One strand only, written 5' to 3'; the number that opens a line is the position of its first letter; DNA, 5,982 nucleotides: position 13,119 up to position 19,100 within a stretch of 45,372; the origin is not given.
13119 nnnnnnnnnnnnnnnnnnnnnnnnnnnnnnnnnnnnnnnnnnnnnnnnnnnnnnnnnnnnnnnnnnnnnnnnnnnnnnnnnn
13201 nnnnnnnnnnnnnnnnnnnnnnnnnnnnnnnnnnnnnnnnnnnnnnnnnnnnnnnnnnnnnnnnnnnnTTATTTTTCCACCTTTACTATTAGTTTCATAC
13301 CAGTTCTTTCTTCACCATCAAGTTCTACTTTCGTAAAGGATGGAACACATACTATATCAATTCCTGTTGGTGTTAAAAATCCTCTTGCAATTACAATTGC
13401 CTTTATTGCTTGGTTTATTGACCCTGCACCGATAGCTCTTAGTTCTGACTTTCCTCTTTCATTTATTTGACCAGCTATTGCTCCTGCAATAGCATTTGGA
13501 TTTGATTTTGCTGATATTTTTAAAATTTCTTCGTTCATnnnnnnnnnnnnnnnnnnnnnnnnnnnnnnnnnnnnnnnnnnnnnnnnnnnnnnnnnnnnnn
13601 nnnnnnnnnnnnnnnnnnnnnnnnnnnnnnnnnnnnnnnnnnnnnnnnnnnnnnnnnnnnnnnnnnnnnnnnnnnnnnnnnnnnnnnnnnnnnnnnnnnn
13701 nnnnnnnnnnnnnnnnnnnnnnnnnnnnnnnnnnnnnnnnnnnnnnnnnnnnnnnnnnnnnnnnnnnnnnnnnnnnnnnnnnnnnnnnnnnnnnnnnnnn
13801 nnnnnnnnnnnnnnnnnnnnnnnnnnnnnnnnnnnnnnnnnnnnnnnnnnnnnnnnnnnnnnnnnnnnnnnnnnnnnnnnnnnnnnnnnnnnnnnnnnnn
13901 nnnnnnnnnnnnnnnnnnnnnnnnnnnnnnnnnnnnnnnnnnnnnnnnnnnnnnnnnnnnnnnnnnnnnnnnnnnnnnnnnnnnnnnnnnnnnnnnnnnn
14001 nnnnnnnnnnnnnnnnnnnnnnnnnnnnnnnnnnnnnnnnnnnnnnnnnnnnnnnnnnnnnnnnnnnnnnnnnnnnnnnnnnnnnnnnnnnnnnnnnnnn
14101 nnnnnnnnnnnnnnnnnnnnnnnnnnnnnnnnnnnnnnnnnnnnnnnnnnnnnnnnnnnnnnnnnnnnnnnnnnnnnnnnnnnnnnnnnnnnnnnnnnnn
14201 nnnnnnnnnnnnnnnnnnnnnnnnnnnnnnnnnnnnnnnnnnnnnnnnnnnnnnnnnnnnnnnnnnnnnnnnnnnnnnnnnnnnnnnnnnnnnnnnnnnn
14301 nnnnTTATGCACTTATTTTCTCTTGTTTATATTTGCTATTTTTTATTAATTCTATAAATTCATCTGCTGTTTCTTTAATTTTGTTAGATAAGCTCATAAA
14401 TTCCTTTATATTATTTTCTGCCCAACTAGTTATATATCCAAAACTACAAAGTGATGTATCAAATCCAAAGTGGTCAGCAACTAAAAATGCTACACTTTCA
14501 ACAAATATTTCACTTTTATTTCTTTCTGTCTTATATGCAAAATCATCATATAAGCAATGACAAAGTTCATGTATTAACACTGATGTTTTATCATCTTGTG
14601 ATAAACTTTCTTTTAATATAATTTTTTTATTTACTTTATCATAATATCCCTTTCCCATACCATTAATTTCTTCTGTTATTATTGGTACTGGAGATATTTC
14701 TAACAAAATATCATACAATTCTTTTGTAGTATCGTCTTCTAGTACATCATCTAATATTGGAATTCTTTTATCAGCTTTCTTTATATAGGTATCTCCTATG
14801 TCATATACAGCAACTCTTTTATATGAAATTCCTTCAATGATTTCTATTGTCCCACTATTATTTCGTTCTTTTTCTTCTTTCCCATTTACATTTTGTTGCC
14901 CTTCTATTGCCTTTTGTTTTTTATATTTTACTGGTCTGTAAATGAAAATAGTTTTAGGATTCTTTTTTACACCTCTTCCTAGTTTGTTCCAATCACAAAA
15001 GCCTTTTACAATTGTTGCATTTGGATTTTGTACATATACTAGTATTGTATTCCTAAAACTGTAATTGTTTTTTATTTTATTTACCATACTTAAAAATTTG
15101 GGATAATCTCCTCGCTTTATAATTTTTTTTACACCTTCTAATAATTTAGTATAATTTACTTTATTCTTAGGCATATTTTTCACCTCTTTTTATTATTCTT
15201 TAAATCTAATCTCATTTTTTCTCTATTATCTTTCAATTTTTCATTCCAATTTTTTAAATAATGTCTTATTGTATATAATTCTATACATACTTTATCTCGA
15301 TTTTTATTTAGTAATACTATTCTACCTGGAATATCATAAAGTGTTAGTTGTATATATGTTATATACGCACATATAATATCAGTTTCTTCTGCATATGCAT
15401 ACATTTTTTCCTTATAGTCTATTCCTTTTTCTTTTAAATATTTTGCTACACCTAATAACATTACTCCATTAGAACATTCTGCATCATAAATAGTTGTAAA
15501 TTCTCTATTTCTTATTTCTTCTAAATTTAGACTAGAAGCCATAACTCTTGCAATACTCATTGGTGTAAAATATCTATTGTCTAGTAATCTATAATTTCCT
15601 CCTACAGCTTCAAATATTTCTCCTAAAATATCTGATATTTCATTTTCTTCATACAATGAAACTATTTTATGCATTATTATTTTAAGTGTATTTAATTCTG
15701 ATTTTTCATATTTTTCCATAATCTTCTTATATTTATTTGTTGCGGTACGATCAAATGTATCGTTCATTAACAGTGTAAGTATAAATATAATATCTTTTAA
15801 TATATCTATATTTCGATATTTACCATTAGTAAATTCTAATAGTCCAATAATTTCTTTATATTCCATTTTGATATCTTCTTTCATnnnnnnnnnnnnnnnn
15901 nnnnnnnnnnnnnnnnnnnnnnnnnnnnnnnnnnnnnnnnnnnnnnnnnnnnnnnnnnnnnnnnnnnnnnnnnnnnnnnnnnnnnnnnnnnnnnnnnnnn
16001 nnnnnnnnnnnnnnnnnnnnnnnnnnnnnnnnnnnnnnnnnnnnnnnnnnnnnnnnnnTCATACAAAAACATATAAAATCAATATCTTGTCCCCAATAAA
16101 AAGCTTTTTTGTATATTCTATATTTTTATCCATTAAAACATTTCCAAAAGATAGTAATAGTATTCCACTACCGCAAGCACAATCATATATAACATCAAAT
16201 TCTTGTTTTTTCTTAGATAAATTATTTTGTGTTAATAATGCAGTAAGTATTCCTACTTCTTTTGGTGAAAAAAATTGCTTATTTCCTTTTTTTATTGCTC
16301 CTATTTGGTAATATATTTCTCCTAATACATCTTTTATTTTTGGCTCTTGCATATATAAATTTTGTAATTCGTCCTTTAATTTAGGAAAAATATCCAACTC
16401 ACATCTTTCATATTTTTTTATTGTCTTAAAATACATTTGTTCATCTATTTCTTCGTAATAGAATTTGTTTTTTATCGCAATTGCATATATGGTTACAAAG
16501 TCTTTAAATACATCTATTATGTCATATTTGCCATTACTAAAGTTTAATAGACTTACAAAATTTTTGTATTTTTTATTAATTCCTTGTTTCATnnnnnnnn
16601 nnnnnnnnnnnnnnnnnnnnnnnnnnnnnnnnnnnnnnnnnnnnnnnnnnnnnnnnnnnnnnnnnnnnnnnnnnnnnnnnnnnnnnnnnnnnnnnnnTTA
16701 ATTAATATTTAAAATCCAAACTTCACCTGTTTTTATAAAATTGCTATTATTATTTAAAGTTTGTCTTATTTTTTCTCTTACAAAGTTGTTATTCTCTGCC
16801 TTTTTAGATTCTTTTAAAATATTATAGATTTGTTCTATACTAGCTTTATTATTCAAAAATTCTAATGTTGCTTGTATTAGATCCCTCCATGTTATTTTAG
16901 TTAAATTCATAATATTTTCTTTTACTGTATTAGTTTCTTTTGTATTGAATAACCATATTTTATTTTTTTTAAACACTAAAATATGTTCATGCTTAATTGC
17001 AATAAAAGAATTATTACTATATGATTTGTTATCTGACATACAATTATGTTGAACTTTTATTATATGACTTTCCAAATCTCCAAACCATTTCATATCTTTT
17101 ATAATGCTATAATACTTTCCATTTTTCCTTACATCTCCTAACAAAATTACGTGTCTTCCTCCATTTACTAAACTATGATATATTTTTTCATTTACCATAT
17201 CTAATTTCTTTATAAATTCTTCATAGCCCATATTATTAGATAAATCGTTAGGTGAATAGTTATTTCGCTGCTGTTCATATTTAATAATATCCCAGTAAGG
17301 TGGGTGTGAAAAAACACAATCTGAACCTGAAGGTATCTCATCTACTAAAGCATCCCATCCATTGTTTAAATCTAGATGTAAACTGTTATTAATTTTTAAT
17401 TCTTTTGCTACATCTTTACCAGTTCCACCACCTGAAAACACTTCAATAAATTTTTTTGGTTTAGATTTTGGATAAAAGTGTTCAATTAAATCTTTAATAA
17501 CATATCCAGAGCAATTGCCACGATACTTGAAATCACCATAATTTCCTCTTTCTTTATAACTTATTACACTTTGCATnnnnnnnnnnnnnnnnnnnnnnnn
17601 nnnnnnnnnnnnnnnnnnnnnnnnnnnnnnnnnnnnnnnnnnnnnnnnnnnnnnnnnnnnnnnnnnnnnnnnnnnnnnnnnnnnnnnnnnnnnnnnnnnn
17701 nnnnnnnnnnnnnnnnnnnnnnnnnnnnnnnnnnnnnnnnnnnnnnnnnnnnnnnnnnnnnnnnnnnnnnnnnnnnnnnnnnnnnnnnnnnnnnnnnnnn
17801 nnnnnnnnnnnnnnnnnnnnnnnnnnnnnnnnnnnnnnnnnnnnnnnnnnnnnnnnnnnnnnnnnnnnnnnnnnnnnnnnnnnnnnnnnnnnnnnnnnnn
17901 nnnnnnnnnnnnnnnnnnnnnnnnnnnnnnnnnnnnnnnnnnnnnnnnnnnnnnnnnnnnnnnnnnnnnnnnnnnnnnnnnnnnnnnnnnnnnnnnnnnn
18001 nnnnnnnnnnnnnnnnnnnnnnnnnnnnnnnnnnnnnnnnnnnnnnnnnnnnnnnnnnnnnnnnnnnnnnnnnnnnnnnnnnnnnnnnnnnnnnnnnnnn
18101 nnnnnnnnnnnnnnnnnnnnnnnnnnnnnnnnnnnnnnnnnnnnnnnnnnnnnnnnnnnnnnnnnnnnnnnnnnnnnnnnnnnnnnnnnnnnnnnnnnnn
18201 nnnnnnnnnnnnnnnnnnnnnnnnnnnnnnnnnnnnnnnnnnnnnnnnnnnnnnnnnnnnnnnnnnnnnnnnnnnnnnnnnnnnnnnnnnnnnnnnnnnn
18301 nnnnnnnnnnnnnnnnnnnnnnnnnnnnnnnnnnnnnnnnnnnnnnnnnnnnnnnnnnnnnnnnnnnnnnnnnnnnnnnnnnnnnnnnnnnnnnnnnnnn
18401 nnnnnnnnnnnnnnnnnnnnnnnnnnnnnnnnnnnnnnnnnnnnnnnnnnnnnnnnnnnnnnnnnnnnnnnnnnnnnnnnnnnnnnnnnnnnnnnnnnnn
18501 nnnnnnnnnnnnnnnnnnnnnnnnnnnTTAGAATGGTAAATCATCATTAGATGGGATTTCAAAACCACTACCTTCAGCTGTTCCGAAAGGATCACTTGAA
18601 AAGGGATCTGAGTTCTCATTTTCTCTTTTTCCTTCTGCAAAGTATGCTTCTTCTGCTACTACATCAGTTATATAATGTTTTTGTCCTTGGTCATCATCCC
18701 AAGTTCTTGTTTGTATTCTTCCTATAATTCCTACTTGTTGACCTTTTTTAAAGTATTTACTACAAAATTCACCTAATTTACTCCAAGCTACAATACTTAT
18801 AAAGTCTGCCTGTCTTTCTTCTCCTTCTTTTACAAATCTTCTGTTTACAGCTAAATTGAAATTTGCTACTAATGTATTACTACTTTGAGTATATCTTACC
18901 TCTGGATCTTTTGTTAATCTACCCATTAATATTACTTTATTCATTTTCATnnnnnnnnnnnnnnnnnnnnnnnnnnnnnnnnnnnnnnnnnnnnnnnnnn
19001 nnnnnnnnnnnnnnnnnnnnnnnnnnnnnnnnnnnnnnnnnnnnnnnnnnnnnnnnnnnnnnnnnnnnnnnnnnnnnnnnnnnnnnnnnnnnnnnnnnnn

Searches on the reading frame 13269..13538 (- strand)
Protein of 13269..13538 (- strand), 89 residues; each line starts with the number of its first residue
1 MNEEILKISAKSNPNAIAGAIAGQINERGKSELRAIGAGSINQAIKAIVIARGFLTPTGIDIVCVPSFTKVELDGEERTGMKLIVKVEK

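Call 3: search_protein_families(library=pfam, proteins=[window:13269-13538:-], max_evalue=1)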
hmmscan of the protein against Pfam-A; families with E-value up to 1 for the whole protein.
window:13269-13538:- (89 aa): 1 family
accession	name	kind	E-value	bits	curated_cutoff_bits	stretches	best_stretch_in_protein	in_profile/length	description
PF04232.17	SpoVS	-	5e-36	122.7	24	1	4-85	1-82/83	Stage V sporulation protein S (SpoVS)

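Call 12: search_protein_families(library=ncbifam, proteins=[window:13269-13538:-], max_evalue=0.1)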
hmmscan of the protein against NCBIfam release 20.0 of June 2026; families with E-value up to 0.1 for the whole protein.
window:13269-13538:- (89 aa): 0 families

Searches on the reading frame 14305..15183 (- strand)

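Call 8: search_protein_families(library=pfam, proteins=[window:14305-15183:-], max_evalue=0.001)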
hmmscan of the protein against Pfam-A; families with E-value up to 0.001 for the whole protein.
window:14305-15183:- (292 aa): 3 families
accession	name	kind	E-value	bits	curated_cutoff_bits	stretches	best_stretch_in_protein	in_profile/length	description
PF08401.16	ArdcN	-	9.2e-06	26.3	22.6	1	37-106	40-108/123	N-terminal domain of anti-restriction factor ArdC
PF20573.4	DUF6782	-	2.6e-05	24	27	1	174-209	65-100/241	Putative metallopeptidase family (DUF6782)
PF06114.19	Peptidase_M78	-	0.00035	20.8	22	1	178-218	19-61/123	IrrE N-terminal-like domain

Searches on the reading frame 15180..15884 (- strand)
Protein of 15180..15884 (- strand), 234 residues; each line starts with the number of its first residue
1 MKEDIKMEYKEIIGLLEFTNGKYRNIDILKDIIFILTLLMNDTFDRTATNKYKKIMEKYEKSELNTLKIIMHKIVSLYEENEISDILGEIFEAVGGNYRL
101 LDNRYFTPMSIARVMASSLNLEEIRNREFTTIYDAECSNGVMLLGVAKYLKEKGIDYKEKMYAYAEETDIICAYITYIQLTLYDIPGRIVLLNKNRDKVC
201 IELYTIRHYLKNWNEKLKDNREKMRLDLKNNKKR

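Call 46: search_protein_families(library=pfam, proteins=[window:15180-15884:-], max_evalue=0.001)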
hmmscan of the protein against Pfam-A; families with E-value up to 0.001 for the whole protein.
window:15180-15884:- (234 aa): 1 family
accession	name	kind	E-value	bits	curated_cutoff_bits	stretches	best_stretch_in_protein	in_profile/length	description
PF02384.22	N6_Mtase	-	4.7e-07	29.9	20.4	1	84-186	3-103/311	N-6 DNA Methylase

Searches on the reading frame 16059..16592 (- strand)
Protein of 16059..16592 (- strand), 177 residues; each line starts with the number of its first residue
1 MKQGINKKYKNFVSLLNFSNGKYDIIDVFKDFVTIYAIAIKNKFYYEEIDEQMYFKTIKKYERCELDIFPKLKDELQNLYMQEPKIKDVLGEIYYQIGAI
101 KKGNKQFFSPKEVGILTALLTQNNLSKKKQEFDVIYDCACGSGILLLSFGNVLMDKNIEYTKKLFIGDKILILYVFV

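Call 80: search_protein_families(library=pfam, proteins=[window:16059-16592:-], max_evalue=0.001)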
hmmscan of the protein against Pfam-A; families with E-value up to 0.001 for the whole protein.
window:16059-16592:- (177 aa): 1 family
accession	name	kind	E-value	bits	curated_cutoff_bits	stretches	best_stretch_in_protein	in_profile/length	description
PF02384.22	N6_Mtase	-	7.8e-07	29.1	20.4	1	87-165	3-80/311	N-6 DNA Methylase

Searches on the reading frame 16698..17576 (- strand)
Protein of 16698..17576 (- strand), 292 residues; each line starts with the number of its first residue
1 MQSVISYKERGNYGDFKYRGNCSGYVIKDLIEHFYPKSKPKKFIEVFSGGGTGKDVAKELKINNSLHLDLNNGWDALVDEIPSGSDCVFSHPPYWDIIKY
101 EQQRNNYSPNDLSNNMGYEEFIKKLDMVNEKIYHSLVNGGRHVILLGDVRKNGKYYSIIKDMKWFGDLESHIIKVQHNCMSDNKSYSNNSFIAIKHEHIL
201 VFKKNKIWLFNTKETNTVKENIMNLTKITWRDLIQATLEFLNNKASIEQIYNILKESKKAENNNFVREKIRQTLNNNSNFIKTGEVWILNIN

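Call 8: search_protein_families(library=pfam, proteins=[window:16698-17576:-], max_evalue=0.001)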
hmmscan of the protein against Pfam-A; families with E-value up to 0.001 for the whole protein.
window:16698-17576:- (292 aa): 1 family
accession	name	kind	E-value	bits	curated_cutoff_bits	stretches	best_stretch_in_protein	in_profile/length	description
PF01555.25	N6_N4_Mtase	-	1.5e-05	25.5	26.7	1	86-262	2-158/221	DNA methylase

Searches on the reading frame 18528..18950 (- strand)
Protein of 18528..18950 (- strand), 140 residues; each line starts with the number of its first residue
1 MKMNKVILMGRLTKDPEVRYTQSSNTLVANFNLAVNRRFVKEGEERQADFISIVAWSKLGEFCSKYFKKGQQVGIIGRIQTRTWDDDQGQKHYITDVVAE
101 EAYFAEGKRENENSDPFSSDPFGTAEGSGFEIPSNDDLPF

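Call 46: search_protein_families(library=pfam, proteins=[window:18528-18950:-], max_evalue=0.001)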
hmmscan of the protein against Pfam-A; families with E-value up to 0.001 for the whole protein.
window:18528-18950:- (140 aa): 1 family
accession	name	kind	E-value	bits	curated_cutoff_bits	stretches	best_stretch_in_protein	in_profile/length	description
PF00436.31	SSB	-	2.5e-34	117.9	26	1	3-104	1-103/104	Single-strand binding protein family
